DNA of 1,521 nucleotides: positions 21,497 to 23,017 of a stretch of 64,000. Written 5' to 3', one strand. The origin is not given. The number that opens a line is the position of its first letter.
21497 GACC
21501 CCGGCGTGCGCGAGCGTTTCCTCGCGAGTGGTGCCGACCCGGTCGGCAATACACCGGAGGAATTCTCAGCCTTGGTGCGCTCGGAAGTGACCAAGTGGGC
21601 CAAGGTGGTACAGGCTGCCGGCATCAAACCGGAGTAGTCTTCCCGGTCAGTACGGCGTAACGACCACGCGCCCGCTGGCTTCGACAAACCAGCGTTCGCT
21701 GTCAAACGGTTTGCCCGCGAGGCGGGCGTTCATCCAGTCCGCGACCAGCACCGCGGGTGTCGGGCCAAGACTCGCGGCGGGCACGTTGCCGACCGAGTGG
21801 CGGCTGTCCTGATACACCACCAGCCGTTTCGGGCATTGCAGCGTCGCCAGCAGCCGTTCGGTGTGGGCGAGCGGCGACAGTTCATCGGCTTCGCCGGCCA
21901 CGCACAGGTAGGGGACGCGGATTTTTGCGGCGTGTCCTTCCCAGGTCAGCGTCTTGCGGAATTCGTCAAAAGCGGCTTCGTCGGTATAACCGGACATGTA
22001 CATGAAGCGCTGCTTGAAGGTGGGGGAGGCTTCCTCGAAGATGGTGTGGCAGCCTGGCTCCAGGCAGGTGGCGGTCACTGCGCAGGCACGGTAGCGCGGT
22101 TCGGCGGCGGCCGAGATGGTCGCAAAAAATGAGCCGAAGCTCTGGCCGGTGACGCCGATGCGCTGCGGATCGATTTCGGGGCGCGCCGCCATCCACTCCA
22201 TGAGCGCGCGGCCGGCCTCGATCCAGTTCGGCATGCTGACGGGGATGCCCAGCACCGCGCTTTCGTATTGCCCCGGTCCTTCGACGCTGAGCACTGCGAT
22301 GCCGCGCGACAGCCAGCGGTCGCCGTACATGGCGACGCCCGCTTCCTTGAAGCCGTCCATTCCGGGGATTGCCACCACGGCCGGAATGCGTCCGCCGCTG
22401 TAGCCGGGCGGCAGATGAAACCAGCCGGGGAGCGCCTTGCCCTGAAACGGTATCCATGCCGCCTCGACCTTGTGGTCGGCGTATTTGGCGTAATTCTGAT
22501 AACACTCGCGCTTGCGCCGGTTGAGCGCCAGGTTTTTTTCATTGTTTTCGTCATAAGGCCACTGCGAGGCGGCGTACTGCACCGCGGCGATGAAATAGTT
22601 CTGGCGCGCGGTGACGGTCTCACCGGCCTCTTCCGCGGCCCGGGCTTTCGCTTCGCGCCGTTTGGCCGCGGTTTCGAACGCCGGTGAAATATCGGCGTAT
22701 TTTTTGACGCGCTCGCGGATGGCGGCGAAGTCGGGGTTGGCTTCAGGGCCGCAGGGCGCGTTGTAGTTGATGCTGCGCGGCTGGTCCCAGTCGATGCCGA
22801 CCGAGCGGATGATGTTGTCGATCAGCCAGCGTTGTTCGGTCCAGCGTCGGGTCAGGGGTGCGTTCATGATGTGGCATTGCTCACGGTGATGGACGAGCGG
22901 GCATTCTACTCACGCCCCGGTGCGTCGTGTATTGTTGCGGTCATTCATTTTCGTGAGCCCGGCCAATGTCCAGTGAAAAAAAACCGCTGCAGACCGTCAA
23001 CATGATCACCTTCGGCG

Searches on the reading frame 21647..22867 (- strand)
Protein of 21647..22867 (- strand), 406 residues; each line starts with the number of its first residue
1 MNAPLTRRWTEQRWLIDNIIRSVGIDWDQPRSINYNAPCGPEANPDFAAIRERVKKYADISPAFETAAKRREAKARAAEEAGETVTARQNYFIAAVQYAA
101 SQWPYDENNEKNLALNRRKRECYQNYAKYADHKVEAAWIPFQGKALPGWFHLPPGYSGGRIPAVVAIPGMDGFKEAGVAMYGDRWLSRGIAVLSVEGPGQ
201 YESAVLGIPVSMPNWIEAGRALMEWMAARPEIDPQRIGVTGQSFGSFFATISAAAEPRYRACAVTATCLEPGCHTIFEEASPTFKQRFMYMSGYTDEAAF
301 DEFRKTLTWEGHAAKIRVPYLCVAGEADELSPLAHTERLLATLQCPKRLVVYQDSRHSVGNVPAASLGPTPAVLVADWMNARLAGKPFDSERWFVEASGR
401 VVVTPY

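Call 21: search_protein_families(library=pfam, proteins=[window:21647-22867:-], max_evalue=0.00001)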
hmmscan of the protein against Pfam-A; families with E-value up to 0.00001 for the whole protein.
window:21647-22867:- (406 aa): 5 families
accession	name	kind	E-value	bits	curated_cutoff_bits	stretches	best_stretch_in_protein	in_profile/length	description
PF06500.17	FrsA-like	-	5.4e-13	49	22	1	63-291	98-318/414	Esterase FrsA-like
PF00326.27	Peptidase_S9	-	1.2e-10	41.7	22.6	1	222-361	51-191/213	Prolyl oligopeptidase family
PF02129.25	Peptidase_S15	-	6e-10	39.7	23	1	125-265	46-126/262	X-Pro dipeptidyl-peptidase (S15 family)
PF12146.15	Hydrolase_4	-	6.2e-06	26.1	27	0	310-359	184-234/239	Serine aminopeptidase, S33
PF12740.14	PETase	-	6.8e-06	26.1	28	0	154-265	47-155/263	PET hydrolase-like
